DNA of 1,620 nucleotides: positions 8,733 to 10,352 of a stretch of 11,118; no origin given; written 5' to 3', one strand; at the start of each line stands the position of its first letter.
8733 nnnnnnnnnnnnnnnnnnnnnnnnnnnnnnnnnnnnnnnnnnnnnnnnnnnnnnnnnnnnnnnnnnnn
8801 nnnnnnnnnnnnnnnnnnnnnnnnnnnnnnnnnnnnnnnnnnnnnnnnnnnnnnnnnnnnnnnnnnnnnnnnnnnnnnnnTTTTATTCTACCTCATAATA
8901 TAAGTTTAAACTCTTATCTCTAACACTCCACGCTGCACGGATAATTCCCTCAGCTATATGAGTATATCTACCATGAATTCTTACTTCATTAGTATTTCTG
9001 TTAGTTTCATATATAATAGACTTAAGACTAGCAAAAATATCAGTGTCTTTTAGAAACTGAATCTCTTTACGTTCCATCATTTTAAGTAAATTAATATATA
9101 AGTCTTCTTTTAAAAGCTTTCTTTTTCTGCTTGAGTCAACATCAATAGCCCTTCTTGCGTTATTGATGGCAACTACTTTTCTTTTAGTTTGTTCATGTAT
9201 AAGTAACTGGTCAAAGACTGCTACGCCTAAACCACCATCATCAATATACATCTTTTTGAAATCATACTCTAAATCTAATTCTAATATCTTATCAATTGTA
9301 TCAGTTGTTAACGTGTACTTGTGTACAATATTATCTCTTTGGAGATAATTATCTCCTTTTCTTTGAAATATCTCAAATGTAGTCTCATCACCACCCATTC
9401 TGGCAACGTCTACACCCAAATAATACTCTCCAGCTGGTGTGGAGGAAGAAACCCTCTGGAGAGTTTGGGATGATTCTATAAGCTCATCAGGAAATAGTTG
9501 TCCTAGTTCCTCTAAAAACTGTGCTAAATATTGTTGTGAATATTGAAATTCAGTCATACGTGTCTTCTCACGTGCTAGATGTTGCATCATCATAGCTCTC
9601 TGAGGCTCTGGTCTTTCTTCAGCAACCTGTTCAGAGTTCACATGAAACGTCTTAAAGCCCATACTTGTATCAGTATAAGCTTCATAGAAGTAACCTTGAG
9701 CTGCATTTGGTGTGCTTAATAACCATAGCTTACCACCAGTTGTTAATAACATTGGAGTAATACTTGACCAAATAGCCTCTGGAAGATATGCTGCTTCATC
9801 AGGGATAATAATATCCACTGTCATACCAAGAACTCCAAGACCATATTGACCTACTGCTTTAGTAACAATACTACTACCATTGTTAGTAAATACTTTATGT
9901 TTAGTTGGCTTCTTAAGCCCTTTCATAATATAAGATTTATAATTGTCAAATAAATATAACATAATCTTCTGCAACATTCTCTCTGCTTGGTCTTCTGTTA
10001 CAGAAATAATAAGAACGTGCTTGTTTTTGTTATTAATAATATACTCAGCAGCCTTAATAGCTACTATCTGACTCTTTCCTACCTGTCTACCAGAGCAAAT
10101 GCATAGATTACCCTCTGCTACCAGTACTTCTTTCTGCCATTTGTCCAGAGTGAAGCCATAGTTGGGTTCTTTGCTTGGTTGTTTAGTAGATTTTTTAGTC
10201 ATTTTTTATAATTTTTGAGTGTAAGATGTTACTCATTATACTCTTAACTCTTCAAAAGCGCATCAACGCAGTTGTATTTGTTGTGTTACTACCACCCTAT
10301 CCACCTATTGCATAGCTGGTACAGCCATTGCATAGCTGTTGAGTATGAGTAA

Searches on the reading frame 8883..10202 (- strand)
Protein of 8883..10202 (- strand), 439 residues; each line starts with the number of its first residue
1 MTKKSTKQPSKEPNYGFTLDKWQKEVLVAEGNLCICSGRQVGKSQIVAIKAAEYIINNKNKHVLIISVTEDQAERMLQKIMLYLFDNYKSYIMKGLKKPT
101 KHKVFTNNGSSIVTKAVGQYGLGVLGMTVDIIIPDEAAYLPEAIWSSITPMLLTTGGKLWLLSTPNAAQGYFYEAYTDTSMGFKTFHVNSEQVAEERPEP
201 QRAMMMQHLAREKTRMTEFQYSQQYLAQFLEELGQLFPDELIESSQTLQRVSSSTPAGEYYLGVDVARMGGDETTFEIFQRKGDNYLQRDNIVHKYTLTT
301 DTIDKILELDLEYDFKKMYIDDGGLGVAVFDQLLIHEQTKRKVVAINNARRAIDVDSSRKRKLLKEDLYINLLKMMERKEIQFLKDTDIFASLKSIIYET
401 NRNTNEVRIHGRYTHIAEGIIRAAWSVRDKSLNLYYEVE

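Call 8: search_protein_families(library=pfam, max_evalue=1, proteins=[window:8883-10202:-])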
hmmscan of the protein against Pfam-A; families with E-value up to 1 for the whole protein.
window:8883-10202:- (439 aa): 9 families
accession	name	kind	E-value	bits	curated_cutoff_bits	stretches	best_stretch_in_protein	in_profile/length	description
PF03237.21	Terminase_6N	-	5.9e-11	42.9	22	1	35-242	2-213/215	Terminase large subunit, T4likevirus-type, N-terminal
PF22530.2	Terminase-T7_RNaseH-like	-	0.0011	19.7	27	1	264-350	1-86/108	Terminase Bacteriophage T7, Ribonuclease H-like domain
PF05127.21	NAT10_TcmA_helicase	-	0.0034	17.7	22.7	1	35-149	2-110/176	RNA cytidine acetyltransferase NAT10/TcmA, helicase domain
PF03354.21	TerL_ATPase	-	0.018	15.2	23.7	1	36-168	27-164/178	Terminase large subunit, ATPase domain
PF00580.27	UvrD-helicase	-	0.023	14.8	23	1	23-103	6-84/271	UvrD/REP helicase N-terminal domain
PF04851.21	ResIII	-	0.029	14.7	22.5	1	41-142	34-139/164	Type III restriction enzyme, res subunit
PF13245.12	AAA_19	-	0.084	13.5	25.1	1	28-81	9-62/134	AAA domain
PF05876.18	GpA_ATPase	-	0.18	11.8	25.6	1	34-86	31-82/247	Phage terminase large subunit gpA, ATPase domain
PF13173.12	AAA_14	-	0.33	11.4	27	1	39-85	11-55/129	AAA domain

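Call 9: search_protein_families(library=phrogs, max_evalue=1, proteins=[window:8883-10202:-])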
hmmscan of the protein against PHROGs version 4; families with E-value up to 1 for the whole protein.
window:8883-10202:- (439 aa): 16 families
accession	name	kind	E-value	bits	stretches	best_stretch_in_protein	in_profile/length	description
phrog_2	-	head and packaging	5.9e-35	122.2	1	13-421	261-586/807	terminase large subunit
phrog_7579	-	head and packaging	2e-26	93.7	1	20-247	6-231/239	terminase large subunit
phrog_38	-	head and packaging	9.3e-11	42.1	1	31-338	306-630/760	terminase large subunit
phrog_5902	-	unknown function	3.8e-10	40.6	1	16-283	31-308/359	-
phrog_5909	-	head and packaging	1.5e-07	31.9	1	159-400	3-236/285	terminase large subunit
phrog_5989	-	head and packaging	3e-07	30.9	1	33-139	159-262/347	terminase large subunit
phrog_1488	-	unknown function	1.7e-05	25.8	1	25-114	36-118/177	unknown function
phrog_675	-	head and packaging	0.00013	21.4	1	14-167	38-193/576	terminase large subunit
phrog_5437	-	unknown function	0.0037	18.5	1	37-81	17-61/115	-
phrog_4914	-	head and packaging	0.0042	17.7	1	38-103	113-180/213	terminase large subunit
phrog_2074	-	unknown function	0.0058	18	1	126-163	41-79/83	-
phrog_4758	-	head and packaging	0.12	12.7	1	39-78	66-106/243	terminase large subunit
phrog_20726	-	unknown function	0.16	12.6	1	296-351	45-100/199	-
phrog_3866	-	unknown function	0.17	13.2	1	57-106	18-65/76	-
phrog_26132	-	unknown function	0.27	12.4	1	19-79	31-92/111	-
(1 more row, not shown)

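Call 10: find_related_loci(query=window:8883-10202:-, collection=viral_contigs, flank=10000)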
Query window:8883-10202:- (439 aa) in viral_contigs; peptide patterns used: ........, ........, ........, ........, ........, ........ (x = any residue, [..] = any of these).
20 stretches matched a pattern; 1 encode a relative of the query (tblastn E <= 1e-3); 1 distinct loci.
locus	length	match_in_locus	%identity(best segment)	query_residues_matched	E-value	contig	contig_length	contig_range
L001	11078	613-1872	50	19-435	2e-128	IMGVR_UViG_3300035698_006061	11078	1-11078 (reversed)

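Call 11: search_dna_similar(query=window:8883-10202:-, collection=phages, mode=protein, max_rows=20)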
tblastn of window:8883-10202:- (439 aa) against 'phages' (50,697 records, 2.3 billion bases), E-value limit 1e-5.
Records with a match: 445; places in all: 445; records where one place covers at least 80% of the query: 31.
Best place of each record, by identity: <60% 445.
By first word of the organism name: Synechococcus 262; Cyanophage 33; Escherichia 30; Prochlorococcus 14; Pseudomonas 14; Thermus 12; Erwinia 12; Clostridium 8; Salmonella 8; Liberibacter 5; and 26 more.
By host as written in the record: - 121; Synechococcus 77; Synechococcus sp. 31; Synechococcus sp. WH7803 21; Synechococcus sp. WH8102 16; Synechococcus sp. WH 7803 10; Escherichia coli 9; Thermus thermophilus HB8 5; and 84 more.
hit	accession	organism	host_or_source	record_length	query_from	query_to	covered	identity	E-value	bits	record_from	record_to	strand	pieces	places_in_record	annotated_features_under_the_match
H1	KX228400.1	Clostridium phage CDKM15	Clostridium difficile strain CD105HE1 ...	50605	16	398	87%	26.1%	2e-14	82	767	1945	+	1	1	terminase large subunit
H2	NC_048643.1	Clostridium phage CDKM15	Clostridium difficile strain CD105HE1 ...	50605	16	398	87%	26.1%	2e-14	82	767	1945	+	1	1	DEAD/DEAH box helicase family protein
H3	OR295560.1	Clostridioides phage phiCD508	Clostridioides difficile LCUS 0508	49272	17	398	87%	26.1%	9e-15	83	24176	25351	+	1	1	hypothetical protein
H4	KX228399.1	Clostridium phage CDKM9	Clostridium difficile strain CD105HE1 ...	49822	17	398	87%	26.1%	9e-15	83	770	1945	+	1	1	terminase large subunit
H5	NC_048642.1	Clostridium phage CDKM9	Clostridium difficile strain CD105HE1 ...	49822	17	398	87%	26.1%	9e-15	83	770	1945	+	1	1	DEAD/DEAH box helicase family protein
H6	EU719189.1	Clostridioides phage phiCD27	Clostridioides difficile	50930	17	398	87%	26.1%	9e-15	83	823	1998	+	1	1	putative terminase B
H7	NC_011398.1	Clostridioides phage phiCD27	Clostridioides difficile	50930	17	398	87%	26.1%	9e-15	83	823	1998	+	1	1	putative terminase B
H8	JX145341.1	Clostridium phage phiMMP02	Clostridium difficile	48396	17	398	87%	25.9%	1e-13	79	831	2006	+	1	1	terminase large subunit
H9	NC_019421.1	Clostridium phage phiMMP02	Clostridium difficile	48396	17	398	87%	25.9%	1e-13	79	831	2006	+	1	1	DEAD/DEAH box helicase family protein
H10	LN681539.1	Clostridium phage phiCD505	Clostridium difficile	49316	17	398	87%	25.9%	1e-13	79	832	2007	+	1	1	putative terminase B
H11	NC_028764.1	Clostridium phage phiCD505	Clostridium difficile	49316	17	398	87%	25.9%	1e-13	79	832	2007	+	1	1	DEAD/DEAH box helicase family protein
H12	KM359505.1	Prochlorococcus phage P-TIM68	Prochlorococcus sp. MIT9515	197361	32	427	90%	24.0%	8e-7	57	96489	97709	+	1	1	putative terminase DNA packaging enzyme large subunit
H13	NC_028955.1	Prochlorococcus phage P-TIM68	Prochlorococcus sp. MIT9515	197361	32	427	90%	24.0%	8e-7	57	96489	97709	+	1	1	terminase large subunit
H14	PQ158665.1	Thermus phage P23-45_stolb2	Thermus thermophilus HB8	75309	36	412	86%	24.6%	6e-13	77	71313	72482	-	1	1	TerL protein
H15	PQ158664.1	Thermus phage P23-45_stolb1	Thermus thermophilus HB8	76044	36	412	86%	24.6%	6e-13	77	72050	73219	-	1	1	TerL protein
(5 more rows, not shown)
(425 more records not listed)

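Call 17: find_related_loci(query=A1, collection=metagenome_contigs, flank=10000)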
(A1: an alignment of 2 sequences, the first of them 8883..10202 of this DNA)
Query A1 (439 aa) in metagenome_contigs; peptide patterns used: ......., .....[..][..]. (x = any residue, [..] = any of these).
482 stretches matched a pattern; 91 encode a relative of the query (tblastn E <= 1e-3); the best 80 are kept; 80 distinct loci.
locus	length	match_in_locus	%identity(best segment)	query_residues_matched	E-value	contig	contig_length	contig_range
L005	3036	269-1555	70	17-437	0e+0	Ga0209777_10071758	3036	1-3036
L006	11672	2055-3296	62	19-435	2e-175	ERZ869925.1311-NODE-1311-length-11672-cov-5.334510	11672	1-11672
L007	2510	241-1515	51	19-435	1e-143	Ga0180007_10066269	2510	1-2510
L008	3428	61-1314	47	19-435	5e-130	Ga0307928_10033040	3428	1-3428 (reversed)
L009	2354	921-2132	50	19-434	4e-132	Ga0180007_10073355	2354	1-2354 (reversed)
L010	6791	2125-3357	47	14-435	1e-124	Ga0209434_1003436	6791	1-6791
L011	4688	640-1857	48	19-435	4e-125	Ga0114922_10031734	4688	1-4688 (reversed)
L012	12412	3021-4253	48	19-435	2e-121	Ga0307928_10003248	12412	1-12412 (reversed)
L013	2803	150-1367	45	17-433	8e-125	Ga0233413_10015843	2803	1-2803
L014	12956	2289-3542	45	19-435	9e-120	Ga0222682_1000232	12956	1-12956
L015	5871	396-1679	45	19-434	1e-119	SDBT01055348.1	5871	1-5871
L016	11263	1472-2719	47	19-435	5e-119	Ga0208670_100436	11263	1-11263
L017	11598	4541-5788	47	19-435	5e-119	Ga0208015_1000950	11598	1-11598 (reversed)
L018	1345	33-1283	46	19-435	2e-129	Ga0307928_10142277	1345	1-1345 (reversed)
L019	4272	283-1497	46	19-435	5e-120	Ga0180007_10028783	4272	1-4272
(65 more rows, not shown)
